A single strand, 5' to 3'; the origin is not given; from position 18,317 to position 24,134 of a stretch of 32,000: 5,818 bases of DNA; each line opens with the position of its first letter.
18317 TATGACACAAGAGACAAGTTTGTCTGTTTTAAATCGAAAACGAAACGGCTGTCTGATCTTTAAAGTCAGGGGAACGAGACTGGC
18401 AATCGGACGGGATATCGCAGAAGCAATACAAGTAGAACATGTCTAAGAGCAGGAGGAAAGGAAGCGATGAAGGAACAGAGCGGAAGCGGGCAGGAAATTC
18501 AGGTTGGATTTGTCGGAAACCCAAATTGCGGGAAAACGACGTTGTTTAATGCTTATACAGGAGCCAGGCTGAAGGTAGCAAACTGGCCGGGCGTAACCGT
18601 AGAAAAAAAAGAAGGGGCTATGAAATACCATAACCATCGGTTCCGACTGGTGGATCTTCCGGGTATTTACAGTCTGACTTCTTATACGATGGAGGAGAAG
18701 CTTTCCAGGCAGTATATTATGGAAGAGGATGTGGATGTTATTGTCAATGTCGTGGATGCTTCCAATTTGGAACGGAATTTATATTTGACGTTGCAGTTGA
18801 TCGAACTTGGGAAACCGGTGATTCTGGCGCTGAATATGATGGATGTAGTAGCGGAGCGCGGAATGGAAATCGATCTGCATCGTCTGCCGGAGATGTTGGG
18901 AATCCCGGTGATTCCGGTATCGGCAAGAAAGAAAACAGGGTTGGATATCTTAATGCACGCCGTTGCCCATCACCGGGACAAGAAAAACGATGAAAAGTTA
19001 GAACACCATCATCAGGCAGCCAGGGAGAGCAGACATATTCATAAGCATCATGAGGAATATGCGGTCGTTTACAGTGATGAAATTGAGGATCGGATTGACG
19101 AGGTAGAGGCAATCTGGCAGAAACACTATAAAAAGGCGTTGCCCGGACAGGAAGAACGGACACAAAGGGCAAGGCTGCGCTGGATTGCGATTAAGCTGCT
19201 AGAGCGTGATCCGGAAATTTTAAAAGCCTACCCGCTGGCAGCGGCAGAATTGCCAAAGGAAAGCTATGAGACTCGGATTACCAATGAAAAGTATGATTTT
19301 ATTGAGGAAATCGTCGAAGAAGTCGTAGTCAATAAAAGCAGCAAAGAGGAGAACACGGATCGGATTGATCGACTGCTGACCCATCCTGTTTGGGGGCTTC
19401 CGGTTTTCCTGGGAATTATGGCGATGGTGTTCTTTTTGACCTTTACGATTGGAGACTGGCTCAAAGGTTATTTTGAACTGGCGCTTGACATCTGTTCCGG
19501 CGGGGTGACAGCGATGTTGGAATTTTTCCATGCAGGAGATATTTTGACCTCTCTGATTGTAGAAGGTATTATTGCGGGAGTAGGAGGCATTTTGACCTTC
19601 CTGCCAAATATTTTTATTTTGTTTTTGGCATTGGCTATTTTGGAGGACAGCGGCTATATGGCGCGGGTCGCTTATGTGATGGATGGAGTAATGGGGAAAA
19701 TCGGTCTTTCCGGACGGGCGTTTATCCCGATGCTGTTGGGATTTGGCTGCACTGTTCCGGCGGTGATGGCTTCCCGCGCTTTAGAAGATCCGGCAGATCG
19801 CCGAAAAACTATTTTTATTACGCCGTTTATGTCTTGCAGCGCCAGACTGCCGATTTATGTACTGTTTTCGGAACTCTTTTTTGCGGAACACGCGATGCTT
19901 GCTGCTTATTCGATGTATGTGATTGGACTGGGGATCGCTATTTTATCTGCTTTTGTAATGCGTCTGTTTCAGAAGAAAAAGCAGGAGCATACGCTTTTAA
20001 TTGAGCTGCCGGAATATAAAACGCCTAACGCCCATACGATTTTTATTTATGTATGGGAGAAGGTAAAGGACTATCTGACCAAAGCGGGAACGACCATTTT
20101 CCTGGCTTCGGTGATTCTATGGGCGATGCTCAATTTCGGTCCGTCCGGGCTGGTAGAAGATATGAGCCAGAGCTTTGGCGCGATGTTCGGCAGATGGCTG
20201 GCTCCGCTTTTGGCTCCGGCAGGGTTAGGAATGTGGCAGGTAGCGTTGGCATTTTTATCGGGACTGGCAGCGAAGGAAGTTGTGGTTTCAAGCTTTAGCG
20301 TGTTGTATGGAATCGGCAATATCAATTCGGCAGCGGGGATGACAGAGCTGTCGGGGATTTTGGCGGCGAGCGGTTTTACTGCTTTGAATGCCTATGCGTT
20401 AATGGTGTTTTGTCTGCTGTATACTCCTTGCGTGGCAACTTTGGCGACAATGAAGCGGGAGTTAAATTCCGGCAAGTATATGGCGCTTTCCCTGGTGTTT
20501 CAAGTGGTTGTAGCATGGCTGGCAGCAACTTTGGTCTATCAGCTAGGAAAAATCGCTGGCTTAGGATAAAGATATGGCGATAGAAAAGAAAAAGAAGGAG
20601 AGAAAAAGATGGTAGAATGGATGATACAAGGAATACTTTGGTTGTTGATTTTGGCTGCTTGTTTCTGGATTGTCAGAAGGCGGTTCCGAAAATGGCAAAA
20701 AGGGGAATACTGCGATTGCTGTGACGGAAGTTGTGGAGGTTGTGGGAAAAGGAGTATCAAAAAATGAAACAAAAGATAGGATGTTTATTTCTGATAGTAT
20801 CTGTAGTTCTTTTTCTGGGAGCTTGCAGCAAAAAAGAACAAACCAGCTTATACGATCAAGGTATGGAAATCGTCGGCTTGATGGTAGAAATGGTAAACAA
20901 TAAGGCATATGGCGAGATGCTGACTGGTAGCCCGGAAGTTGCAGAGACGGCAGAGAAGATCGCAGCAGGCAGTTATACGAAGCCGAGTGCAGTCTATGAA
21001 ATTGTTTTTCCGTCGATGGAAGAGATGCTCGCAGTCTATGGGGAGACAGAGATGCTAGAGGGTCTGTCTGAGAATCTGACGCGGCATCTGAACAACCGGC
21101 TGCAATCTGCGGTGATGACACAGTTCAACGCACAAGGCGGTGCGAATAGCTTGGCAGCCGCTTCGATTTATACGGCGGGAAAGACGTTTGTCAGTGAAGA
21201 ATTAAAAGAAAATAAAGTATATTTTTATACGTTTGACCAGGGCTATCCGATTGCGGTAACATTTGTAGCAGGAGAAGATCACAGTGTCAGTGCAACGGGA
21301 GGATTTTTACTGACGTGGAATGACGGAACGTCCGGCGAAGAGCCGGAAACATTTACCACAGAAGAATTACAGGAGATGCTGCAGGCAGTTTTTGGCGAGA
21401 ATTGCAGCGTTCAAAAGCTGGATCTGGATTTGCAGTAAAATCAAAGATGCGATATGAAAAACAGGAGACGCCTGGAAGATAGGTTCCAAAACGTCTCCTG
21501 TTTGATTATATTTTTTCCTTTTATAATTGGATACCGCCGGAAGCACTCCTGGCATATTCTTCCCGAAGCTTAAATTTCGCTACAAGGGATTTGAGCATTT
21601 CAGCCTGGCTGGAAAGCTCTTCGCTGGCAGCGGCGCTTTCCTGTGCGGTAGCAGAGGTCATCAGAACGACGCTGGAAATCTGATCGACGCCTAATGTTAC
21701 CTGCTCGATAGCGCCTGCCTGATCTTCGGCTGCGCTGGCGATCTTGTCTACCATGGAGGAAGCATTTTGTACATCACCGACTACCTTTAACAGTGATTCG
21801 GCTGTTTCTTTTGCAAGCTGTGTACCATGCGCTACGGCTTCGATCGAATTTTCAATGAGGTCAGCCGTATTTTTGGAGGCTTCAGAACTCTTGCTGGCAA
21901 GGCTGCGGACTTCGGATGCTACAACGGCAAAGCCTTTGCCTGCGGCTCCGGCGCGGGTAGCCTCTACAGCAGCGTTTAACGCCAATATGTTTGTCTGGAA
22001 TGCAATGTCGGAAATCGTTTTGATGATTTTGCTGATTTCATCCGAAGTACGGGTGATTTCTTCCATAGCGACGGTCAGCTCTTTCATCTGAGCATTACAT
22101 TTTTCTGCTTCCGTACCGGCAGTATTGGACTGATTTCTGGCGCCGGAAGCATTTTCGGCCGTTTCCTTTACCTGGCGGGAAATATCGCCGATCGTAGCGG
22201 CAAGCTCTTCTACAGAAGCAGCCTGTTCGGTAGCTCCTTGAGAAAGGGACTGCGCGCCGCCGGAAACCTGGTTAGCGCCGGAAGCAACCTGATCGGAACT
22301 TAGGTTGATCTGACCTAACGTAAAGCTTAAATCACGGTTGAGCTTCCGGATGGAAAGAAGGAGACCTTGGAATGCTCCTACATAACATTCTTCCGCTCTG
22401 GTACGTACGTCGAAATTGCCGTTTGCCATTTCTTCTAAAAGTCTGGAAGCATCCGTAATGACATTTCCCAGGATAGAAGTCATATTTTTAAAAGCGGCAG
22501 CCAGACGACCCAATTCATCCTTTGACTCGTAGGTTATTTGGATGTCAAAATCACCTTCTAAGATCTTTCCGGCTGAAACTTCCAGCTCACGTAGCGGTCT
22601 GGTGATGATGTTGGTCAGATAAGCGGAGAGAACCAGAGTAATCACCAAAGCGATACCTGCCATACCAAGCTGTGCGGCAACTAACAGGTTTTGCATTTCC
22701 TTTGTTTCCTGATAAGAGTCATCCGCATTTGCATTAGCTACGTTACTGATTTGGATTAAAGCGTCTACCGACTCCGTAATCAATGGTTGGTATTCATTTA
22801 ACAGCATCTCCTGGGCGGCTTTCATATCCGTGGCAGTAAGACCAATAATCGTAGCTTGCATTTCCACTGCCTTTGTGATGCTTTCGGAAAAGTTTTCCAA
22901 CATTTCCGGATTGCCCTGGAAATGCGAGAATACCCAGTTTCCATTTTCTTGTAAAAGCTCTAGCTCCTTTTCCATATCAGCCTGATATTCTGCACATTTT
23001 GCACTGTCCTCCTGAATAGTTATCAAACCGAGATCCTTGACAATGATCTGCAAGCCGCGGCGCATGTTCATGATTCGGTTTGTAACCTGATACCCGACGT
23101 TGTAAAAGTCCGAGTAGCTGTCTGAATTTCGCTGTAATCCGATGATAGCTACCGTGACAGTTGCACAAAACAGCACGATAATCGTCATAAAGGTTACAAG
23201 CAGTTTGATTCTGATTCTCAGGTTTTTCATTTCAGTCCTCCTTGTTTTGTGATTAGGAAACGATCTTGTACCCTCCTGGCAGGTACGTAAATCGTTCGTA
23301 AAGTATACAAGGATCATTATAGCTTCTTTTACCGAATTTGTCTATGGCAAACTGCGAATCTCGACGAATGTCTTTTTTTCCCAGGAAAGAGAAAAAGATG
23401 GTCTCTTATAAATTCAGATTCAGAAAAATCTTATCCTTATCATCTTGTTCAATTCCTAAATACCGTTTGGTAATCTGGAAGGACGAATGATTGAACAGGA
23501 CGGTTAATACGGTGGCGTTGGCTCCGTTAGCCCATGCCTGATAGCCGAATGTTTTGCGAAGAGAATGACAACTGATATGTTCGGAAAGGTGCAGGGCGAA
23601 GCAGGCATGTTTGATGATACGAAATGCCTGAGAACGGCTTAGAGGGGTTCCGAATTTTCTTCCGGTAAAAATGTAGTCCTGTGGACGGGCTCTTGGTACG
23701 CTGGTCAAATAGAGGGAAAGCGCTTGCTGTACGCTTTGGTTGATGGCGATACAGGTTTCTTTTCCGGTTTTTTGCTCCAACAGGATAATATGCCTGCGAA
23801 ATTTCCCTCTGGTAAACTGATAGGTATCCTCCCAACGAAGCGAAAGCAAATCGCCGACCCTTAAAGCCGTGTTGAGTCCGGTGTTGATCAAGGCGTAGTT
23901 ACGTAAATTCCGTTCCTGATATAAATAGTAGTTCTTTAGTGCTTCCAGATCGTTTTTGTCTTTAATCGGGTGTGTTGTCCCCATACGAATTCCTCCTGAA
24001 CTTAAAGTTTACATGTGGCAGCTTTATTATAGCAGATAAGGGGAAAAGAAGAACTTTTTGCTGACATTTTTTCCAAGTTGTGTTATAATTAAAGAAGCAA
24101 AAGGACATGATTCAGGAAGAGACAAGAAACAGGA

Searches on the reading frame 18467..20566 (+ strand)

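Call 10: search_protein_families(library=pfam, proteins=[window:18467-20566:+], max_evalue=0.00001)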
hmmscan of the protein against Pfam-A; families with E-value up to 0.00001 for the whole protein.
window:18467-20566:+ (700 aa): 7 families
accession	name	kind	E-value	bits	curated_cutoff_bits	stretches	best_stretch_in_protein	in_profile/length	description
PF02421.24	FeoB_N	-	1.1e-67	226.9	27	1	12-165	2-155/156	Ferrous iron transport protein B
PF07670.19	Gate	-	6e-35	120.3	29.6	2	376-467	2-100/104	Nucleoside recognition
PF01926.29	MMR_HSR1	-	4.6e-25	88.4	21.9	1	12-123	1-112/113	50S ribosome-binding GTPase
PF07664.17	FeoB_C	-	3.3e-13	49.6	26.6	1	481-532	2-54/54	Ferrous iron transport protein B C terminus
PF17910.6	FeoB_Cyto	-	2.3e-11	44.4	23.4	1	202-287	1-89/90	FeoB cytosolic helical domain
PF09439.16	SRPRB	-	2.9e-07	30.5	25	1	13-106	6-90/178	Signal recognition particle receptor beta subunit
PF00009.33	GTP_EFTU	-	5.3e-06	26.6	26.5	0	41-169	53-185/188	Elongation factor Tu GTP binding domain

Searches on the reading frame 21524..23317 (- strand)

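Call 11: search_protein_families(library=pfam, proteins=[window:21524-23317:-], max_evalue=0.00001)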
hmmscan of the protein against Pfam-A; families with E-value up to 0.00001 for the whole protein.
window:21524-23317:- (598 aa): 2 families
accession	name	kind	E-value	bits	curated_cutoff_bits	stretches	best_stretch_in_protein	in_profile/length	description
PF00015.26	MCPsignal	-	3.9e-40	138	34.6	1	396-550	3-171/172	Methyl-accepting chemotaxis protein (MCP) signalling domain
PF00672.30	HAMP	-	1.2e-12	48.3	25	1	234-280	2-48/53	HAMP domain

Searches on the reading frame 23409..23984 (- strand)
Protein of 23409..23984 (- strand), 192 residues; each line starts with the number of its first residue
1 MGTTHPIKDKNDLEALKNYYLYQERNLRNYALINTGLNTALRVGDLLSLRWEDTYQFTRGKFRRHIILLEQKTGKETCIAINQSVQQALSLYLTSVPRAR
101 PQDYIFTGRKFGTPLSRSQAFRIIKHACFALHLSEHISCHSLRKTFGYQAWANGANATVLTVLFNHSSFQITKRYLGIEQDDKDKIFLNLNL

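Call 11: search_protein_families(library=pfam, proteins=[window:23409-23984:-], max_evalue=0.00001)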
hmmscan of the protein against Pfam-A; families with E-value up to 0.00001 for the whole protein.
window:23409-23984:- (192 aa): 1 family
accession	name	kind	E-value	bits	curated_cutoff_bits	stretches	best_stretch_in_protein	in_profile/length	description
PF00589.27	Phage_integrase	-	4.6e-25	88.8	27.1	1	10-176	5-166/172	Phage integrase family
